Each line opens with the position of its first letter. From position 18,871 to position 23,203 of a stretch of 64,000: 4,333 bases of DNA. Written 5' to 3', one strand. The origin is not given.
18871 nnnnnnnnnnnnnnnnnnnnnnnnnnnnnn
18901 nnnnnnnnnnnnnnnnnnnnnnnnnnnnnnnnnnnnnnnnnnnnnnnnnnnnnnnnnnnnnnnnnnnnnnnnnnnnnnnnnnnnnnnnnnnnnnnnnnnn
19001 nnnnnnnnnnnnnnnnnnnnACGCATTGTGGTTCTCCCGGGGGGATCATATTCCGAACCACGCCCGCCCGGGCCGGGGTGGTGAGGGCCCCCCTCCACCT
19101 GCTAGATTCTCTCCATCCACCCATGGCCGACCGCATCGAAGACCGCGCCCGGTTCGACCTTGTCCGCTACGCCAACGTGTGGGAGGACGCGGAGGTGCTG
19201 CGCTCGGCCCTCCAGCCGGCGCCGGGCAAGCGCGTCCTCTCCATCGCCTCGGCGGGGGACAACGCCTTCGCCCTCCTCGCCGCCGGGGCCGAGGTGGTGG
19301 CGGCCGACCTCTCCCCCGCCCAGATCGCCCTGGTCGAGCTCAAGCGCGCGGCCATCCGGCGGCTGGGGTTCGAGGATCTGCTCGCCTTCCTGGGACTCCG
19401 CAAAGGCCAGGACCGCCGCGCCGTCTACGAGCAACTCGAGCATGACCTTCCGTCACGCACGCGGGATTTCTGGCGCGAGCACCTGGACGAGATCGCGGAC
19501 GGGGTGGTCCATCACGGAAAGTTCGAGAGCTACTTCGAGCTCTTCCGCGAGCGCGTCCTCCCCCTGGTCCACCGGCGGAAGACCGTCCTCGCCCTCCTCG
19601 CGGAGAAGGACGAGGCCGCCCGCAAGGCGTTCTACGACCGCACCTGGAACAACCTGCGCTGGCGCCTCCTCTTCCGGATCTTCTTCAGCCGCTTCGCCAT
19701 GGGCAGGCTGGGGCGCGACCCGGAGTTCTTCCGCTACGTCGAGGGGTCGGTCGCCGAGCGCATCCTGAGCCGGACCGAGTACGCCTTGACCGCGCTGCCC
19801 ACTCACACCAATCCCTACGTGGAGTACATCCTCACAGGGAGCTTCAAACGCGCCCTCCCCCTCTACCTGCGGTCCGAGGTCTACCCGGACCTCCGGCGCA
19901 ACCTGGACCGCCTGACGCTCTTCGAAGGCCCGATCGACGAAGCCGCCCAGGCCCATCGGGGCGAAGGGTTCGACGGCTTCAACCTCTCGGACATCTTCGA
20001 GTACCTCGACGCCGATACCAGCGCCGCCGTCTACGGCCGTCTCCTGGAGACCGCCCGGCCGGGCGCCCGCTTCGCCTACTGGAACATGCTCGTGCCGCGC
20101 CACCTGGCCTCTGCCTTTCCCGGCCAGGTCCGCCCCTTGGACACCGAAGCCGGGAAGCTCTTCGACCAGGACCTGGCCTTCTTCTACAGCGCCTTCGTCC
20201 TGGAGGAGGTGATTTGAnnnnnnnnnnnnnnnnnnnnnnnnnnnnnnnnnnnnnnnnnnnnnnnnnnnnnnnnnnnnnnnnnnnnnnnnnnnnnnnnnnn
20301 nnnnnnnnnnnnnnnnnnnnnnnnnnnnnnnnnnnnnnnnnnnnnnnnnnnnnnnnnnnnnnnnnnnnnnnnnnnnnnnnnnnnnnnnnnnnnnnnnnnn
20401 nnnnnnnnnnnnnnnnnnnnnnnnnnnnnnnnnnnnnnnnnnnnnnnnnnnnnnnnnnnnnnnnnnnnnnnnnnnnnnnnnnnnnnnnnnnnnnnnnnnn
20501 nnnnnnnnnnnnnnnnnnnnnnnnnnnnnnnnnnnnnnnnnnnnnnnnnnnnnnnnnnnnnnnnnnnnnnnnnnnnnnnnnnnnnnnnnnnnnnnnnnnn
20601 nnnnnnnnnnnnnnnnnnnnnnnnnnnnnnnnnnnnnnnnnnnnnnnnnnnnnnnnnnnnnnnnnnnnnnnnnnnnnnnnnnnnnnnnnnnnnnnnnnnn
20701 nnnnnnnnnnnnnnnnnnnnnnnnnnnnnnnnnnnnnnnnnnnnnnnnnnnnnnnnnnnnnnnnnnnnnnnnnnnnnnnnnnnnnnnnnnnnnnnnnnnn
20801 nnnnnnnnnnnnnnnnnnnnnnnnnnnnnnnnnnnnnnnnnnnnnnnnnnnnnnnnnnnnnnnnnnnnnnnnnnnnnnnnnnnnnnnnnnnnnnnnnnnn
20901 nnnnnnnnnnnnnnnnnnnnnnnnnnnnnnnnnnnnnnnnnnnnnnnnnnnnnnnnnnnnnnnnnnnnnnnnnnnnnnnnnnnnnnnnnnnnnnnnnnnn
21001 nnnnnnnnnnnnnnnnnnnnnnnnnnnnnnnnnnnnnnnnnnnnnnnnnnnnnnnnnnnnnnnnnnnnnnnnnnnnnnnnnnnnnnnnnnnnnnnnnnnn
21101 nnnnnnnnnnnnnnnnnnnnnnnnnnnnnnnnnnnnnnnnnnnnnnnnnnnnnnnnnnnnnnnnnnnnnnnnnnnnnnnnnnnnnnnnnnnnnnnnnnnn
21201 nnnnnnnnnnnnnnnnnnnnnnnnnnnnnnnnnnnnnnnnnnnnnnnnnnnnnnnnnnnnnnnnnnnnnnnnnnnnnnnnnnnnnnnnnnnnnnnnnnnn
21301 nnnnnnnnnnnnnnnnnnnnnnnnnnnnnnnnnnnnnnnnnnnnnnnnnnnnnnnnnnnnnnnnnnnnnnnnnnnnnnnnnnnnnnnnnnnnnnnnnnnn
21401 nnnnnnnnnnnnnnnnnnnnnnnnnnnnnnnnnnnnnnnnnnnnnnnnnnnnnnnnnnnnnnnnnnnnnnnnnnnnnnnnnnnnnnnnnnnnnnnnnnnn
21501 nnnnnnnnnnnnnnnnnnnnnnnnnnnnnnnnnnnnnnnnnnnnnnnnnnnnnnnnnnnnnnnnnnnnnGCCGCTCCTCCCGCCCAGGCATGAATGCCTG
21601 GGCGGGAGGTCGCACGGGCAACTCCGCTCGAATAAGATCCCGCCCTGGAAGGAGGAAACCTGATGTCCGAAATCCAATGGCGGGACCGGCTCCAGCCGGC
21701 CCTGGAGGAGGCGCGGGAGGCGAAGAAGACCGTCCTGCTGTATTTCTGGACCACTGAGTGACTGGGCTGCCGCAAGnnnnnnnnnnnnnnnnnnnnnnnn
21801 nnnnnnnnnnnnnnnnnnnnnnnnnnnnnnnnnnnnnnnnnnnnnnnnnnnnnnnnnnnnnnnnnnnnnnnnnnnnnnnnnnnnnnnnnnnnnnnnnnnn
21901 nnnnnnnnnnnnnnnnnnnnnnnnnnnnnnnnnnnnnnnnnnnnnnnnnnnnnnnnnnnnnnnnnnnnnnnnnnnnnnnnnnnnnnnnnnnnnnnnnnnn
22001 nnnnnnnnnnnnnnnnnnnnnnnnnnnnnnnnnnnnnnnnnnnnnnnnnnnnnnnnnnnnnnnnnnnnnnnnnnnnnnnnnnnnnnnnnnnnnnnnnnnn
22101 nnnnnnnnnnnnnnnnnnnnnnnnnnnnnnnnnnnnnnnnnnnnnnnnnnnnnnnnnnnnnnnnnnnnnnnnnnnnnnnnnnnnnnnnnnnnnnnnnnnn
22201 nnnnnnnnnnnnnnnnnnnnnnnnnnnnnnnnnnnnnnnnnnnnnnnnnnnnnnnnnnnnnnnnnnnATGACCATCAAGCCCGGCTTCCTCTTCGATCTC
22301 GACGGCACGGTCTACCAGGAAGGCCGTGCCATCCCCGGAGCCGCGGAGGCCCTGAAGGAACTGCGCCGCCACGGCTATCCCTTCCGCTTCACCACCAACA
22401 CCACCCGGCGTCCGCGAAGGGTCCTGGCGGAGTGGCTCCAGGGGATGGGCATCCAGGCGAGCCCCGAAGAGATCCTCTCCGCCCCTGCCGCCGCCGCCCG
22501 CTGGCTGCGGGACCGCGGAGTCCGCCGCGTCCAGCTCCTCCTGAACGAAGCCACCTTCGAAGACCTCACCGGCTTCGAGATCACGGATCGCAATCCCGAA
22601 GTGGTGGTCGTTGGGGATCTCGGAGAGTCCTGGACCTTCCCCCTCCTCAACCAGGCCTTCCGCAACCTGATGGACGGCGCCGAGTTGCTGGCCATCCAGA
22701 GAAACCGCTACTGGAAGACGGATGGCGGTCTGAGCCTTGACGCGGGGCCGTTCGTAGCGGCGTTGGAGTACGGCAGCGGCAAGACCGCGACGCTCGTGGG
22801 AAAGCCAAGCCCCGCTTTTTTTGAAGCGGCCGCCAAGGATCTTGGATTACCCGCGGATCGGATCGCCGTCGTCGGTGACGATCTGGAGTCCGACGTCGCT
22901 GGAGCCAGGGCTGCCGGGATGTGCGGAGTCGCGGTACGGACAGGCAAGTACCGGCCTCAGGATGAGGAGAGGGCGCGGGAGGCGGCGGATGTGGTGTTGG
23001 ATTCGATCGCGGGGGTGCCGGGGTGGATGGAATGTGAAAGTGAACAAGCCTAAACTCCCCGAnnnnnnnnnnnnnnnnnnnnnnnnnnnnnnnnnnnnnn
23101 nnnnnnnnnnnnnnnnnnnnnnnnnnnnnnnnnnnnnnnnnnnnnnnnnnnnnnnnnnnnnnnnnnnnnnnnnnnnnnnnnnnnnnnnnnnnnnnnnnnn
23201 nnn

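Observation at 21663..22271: Candidate selenoprotein: a thioredoxin-fold protein with in-frame UGA in a U-x-x-C motif and a downstream hairpin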

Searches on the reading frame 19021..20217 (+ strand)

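Call 29: search_protein_families(library=pfam, proteins=[window:19021-20217:+], max_evalue=0.0001)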
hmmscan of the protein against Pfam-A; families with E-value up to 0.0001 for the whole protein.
window:19021-20217:+ (398 aa): 1 family
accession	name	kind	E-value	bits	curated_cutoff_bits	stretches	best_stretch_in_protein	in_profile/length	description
PF11899.13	DUF3419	-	2.2e-63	215.2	28.2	1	45-390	6-378/385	Protein of unknown function (DUF3419)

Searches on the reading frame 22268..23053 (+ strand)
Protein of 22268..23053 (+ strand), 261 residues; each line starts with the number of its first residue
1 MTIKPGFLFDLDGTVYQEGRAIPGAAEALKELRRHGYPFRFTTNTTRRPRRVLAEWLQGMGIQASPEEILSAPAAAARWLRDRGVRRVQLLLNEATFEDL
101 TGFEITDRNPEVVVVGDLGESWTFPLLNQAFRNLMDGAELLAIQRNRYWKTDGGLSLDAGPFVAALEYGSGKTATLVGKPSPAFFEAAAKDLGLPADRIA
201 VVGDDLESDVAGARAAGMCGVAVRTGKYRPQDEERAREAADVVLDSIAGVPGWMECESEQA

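Call 29: search_protein_families(library=pfam, proteins=[window:22268-23053:+], max_evalue=0.0001)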
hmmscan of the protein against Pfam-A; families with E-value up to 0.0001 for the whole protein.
window:22268-23053:+ (261 aa): 4 families
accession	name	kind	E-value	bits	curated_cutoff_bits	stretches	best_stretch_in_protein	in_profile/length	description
PF13242.12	Hydrolase_like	-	5.8e-22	77.8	22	1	177-248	2-73/75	HAD-hyrolase-like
PF13344.12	Hydrolase_6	-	9.2e-22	77.4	27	1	7-99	1-94/101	Haloacid dehalogenase-like hydrolase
PF00702.32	Hydrolase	-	2.8e-13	51.1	26.4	1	7-217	4-191/191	haloacid dehalogenase-like hydrolase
PF13419.12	HAD_2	-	6e-08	33.4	23.8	0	177-222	133-177/178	Haloacid dehalogenase-like hydrolase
